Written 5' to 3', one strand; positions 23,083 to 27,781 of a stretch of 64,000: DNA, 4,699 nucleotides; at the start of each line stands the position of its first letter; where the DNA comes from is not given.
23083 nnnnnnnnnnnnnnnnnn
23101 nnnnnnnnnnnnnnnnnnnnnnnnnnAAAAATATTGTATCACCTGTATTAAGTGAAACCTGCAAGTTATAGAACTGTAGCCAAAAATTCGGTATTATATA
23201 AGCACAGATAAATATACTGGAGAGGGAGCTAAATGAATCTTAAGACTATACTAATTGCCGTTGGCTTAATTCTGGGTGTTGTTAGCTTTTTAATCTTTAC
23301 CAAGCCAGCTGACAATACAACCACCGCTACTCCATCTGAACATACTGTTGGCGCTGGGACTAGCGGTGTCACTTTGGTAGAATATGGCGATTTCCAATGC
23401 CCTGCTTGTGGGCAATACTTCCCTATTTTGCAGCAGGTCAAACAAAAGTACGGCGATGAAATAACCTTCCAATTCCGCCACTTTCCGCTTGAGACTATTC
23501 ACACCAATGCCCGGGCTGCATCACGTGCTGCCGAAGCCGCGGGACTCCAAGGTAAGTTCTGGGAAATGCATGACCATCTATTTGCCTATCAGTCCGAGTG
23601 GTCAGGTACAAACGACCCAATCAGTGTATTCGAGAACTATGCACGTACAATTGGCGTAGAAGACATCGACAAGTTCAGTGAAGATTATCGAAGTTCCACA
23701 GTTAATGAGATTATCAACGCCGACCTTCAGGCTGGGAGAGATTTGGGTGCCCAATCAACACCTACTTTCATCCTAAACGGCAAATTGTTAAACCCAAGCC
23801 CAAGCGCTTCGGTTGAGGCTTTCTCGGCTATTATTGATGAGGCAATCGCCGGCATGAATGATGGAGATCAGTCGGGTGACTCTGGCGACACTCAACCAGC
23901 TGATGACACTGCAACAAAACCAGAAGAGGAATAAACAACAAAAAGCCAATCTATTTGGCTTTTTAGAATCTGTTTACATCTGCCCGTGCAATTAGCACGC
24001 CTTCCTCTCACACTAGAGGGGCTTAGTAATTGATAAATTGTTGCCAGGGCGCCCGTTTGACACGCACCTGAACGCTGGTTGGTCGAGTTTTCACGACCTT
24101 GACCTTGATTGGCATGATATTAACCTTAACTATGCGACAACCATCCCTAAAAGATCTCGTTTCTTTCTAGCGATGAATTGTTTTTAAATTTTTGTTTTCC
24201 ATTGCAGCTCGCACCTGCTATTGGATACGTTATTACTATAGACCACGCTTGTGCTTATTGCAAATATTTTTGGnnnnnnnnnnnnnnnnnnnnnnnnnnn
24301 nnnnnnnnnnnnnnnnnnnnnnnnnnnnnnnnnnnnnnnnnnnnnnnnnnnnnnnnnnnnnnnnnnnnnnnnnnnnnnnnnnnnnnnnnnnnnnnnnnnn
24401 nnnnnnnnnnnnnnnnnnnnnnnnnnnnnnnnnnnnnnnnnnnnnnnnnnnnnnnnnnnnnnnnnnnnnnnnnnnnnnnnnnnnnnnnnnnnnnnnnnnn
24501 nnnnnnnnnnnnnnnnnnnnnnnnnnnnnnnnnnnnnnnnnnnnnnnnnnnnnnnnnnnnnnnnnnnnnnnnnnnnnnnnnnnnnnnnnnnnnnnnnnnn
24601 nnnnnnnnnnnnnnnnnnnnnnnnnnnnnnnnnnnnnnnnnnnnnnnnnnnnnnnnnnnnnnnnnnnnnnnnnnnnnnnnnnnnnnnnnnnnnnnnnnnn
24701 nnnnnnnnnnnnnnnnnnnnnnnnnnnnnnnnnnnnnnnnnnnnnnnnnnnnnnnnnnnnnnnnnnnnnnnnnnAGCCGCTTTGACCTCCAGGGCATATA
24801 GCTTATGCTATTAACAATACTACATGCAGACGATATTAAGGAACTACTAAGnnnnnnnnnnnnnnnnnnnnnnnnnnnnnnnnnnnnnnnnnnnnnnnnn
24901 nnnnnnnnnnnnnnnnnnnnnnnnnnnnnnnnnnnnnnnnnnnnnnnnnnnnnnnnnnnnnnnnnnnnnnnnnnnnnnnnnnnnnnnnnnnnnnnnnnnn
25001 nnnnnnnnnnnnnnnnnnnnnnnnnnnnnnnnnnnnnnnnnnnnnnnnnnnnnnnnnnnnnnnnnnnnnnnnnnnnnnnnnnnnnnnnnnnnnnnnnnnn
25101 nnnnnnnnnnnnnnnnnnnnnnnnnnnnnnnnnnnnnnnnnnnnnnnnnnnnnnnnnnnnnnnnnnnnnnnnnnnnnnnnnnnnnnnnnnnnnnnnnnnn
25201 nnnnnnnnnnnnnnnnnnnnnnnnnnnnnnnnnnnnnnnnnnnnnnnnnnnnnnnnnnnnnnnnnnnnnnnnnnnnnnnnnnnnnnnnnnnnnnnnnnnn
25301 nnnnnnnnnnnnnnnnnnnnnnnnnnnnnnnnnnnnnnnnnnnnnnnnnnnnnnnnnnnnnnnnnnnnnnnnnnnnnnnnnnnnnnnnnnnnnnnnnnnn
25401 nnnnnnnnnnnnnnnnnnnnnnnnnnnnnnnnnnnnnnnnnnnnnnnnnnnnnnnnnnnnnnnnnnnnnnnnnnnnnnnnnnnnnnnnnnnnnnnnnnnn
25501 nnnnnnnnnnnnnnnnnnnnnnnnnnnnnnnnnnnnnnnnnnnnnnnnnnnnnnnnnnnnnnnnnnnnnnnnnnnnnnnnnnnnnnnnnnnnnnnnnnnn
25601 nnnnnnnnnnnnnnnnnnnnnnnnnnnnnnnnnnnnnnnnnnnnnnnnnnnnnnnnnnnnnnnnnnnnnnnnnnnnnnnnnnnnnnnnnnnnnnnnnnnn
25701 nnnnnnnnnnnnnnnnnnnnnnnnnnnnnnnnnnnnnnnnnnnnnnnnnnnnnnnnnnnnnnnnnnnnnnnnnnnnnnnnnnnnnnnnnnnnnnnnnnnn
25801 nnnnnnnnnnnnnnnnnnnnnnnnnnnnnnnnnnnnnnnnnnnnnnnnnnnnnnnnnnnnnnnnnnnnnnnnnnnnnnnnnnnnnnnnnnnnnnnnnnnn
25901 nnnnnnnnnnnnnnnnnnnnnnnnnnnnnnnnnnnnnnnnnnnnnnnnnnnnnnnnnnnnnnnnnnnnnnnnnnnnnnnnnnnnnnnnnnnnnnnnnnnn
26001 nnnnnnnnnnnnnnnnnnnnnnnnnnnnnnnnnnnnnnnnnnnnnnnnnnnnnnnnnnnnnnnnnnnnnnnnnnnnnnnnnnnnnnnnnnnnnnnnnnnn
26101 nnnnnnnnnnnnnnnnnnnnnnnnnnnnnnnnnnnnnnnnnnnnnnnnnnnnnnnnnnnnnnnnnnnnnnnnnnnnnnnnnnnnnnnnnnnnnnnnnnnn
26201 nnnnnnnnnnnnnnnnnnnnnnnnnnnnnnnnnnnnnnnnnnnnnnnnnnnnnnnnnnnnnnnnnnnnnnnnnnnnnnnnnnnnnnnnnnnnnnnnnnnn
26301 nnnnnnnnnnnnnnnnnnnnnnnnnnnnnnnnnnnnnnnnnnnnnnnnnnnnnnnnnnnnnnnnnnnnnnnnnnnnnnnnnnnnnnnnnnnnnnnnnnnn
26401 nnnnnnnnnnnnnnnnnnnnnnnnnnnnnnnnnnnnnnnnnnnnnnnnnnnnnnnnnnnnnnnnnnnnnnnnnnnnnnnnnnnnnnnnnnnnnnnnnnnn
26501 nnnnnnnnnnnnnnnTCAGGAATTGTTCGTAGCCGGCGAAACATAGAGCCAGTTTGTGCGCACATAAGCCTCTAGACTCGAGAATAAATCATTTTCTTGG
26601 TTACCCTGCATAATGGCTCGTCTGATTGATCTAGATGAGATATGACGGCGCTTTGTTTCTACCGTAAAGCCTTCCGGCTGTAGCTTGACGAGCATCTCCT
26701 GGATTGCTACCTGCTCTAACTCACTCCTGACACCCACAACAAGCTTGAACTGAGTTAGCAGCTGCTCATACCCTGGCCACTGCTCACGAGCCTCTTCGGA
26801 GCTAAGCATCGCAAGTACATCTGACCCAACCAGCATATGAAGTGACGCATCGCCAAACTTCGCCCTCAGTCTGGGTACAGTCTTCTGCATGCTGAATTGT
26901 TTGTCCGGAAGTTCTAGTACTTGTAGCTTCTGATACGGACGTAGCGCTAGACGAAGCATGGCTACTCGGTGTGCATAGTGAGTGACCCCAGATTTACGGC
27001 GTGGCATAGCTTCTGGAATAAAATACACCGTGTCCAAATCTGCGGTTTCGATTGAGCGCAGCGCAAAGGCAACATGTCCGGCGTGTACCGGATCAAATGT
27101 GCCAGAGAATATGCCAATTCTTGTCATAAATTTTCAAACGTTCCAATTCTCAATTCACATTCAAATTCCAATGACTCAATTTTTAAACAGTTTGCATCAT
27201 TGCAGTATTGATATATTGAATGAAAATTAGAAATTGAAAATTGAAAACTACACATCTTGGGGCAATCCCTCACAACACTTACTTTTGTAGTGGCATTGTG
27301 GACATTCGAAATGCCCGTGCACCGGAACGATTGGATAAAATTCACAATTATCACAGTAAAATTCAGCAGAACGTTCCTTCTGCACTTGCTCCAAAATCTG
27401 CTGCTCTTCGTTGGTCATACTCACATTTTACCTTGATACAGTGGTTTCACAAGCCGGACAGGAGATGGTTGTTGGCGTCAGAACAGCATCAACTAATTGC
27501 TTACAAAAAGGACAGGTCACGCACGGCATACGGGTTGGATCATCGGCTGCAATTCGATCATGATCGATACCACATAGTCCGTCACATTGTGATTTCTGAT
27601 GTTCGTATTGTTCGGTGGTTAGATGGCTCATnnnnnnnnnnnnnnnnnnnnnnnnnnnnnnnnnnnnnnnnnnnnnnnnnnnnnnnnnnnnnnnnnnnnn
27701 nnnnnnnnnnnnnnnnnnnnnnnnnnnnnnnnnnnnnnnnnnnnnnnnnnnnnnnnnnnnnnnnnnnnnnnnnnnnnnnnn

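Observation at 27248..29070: Riboswitch-controlled operon of unknown function: a 480-aa protein plus two Cys4 zinc-ribbon mini-proteins (one unannotated)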

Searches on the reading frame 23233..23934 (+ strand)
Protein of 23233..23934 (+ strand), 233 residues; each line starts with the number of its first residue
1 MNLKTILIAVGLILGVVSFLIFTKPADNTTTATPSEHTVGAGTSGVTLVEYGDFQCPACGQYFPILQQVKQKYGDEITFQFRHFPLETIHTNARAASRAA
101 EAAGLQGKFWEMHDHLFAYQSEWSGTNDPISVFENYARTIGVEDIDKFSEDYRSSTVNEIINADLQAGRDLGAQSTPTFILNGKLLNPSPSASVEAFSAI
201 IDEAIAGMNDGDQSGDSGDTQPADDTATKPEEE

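Call 83: search_protein_families(library=pfam, proteins=[window:23233-23934:+], max_evalue=0.0001)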
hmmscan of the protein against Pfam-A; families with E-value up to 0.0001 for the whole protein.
window:23233-23934:+ (233 aa): 3 families
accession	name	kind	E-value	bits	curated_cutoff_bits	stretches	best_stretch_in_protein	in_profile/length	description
PF13462.12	Thioredoxin_4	-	1.6e-22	80.9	23.2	1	33-203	2-165/165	Thioredoxin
PF01323.26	DSBA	-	1.4e-15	58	25.6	1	47-189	1-180/191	DSBA-like thioredoxin domain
PF13743.12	Thioredoxin_5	-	1.2e-07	32.1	27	1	95-181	76-163/186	Thioredoxin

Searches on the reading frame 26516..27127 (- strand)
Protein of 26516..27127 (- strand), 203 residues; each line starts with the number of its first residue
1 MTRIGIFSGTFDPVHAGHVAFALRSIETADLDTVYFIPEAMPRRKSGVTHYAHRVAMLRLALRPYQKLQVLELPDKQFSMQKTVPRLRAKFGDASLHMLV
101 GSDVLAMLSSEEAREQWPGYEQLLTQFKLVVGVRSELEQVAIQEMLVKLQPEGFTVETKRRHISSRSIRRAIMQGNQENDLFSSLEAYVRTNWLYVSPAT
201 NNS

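Call 3: search_protein_families(library=pfam, proteins=[window:26516-27127:-], max_evalue=1)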
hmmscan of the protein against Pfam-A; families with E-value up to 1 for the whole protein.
window:26516-27127:- (203 aa): 2 families
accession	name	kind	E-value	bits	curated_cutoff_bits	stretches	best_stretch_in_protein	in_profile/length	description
PF01467.32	CTP_transf_like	-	2e-15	57.6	21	1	6-170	1-132/133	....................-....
PF01747.23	ATP-sulfurylase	-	0.1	12.5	24.3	0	10-65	27-79/212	ATP-sulfurylase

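Call 4: search_protein_families(library=ncbifam, proteins=[window:26516-27127:-], max_evalue=1)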
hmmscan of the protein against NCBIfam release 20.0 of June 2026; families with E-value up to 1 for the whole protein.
window:26516-27127:- (203 aa): 20 families
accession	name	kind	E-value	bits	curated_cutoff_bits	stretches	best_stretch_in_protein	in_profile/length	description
NF005519.0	PRK07152.1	equivalog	2.4e-28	99.1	315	1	3-198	2-187/361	nicotinate-nucleotide adenylyltransferase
TIGR00482.1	TIGR00482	equivalog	5.3e-28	98.4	112.45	1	6-195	1-194/194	nicotinate (nicotinamide) nucleotide adenylyltransferase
NF000840.1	PRK00071.1-3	equivalog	3.2e-23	82.2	150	1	1-195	5-198/201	nicotinate-nucleotide adenylyltransferase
NF000839.0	PRK00071.1-1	equivalog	2e-22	80.2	187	1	5-197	9-217/219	nicotinate-nucleotide adenylyltransferase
NF000841.0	PRK00071.1-4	equivalog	8.9e-20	71.3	197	1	1-195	6-192/194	nicotinate-nucleotide adenylyltransferase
NF005410.0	PRK06973.1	equivalog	1e-19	70.8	214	1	2-144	22-166/243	nicotinate-nucleotide adenylyltransferase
NF000843.0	PRK00071.2-2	equivalog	3.3e-10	39.8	240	1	2-141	12-148/212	nicotinate-nucleotide adenylyltransferase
TIGR00125.1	cyt_tran_rel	domain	4.3e-09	36.4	27.7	1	4-61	1-59/65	adenylyltransferase/cytidyltransferase family protein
NF000842.0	PRK00071.2-1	equivalog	2.2e-08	34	167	1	2-197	2-186/191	nicotinate-nucleotide adenylyltransferase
TIGR01510.1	coaD_prev_kdtB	equivalog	1e-05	25.6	103.3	1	5-70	2-64/155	pantetheine-phosphate adenylyltransferase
NF000845.0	PRK00071.2-4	equivalog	3.6e-05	23.3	210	1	4-129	10-132/197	nicotinate-nucleotide adenylyltransferase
NF001985.0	PRK00777.1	subfamily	6.8e-05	23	104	1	7-75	9-82/157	pantetheine-phosphate adenylyltransferase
NF000846.0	PRK00071.2-5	equivalog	7.5e-05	22.3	329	1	3-109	20-129/210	nicotinate-nucleotide adenylyltransferase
NF003791.0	PRK05379.2-3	equivalog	0.0056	15.9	409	1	4-75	7-80/340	bifunctional nicotinamide-nucleotide adenylyltransferase/Nudix hydroxylase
TIGR01526.1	nadR_NMN_Atrans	equivalog_domain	0.012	14.9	341.15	1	3-59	2-58/325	nicotinamide-nucleotide adenylyltransferase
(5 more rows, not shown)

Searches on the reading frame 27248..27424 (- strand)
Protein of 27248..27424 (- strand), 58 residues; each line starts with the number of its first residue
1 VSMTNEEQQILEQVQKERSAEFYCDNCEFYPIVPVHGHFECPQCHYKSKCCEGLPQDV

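Call 3: search_protein_families(library=pfam, proteins=[window:27248-27424:-], max_evalue=1)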
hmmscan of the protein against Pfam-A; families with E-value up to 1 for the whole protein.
window:27248-27424:- (58 aa): 4 families
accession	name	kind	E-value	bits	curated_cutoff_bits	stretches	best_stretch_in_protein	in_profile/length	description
PF14353.12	CpXC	-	0.23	11.9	25.4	1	4-29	20-45/121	CpXC protein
PF13465.12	zf-H2C2_2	-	0.41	11.6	40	1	35-50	11-26/26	Zinc-finger double domain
PF01155.25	HypA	-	0.48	10.9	28.9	1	16-47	65-95/112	Hydrogenase/urease nickel incorporation, metallochaperone, hypA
PF23547.1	Zn_ribbon_FGT1_1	-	0.73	9.9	27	0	21-33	20-32/35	FORGETTER1 first zinc ribbon domain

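Call 4: search_protein_families(library=ncbifam, proteins=[window:27248-27424:-], max_evalue=1)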
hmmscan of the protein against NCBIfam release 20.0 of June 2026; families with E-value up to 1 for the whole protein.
window:27248-27424:- (58 aa): 3 families
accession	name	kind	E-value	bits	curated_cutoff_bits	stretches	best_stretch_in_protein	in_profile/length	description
NF003058.0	PRK03976.1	equivalog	0.073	13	87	1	9-47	24-63/91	50S ribosomal protein L37ae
NF002979.0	PRK03681.1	subfamily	0.13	12.5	121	1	16-47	65-96/116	hydrogenase/urease nickel incorporation protein HypA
NF011481.0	PRK14890.1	equivalog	0.19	11.8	61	1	15-29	21-35/61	putative Zn-ribbon RNA-binding protein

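Call 67: find_homologous_proteins(query=window:27248-27424:-, max_evalue=0.01)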
Query window:27248-27424:- (58 aa): 6 proteins with E <= 0.01 among 6 candidates.
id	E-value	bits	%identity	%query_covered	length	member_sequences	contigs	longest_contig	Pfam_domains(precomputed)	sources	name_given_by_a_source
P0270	6.9e-27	110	85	95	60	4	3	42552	-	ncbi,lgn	-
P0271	7.3e-25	103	80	95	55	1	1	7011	-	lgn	-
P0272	1.3e-24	103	78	95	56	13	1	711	-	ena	-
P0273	4.5e-23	98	71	100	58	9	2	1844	-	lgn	-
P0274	7.3e-23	97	75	95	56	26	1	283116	-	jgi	-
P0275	5.5e-22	94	72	97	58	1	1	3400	-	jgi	jgi:hypothetical protein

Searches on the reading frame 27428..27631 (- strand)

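Call 3: search_protein_families(library=pfam, proteins=[window:27428-27631:-], max_evalue=1)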
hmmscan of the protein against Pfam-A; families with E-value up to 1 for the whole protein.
window:27428-27631:- (67 aa): 6 families
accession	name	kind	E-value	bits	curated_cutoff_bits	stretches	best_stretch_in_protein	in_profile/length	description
PF05184.20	SapB_1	-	0.14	12.6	25.2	0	38-50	1-13/38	Saposin-like type B, region 1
PF13639.12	zf-RING_2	-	0.15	12.8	27.3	1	25-61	8-43/44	Ring finger domain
PF24458.1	DUF7573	-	0.23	11.9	30.2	1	52-67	8-23/39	Domain of unknown function (DUF7573)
PF23454.1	Zn_ribbon_Brz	-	0.36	11.9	27.9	1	52-65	2-15/58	Transcriptional regulator Brz zinc beta ribbon domain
PF13248.11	Zn_ribbon_3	-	0.62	10.1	27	0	55-63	2-10/26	zinc-ribbon domain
PF24623.2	Phage_zn_bind_8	-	0.86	9.8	24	0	27-44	5-18/57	Putative DNA-binding phage zinc finger domain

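Call 4: search_protein_families(library=ncbifam, proteins=[window:27428-27631:-], max_evalue=1)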
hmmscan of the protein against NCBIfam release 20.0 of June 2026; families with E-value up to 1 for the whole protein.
window:27428-27631:- (67 aa): 0 families
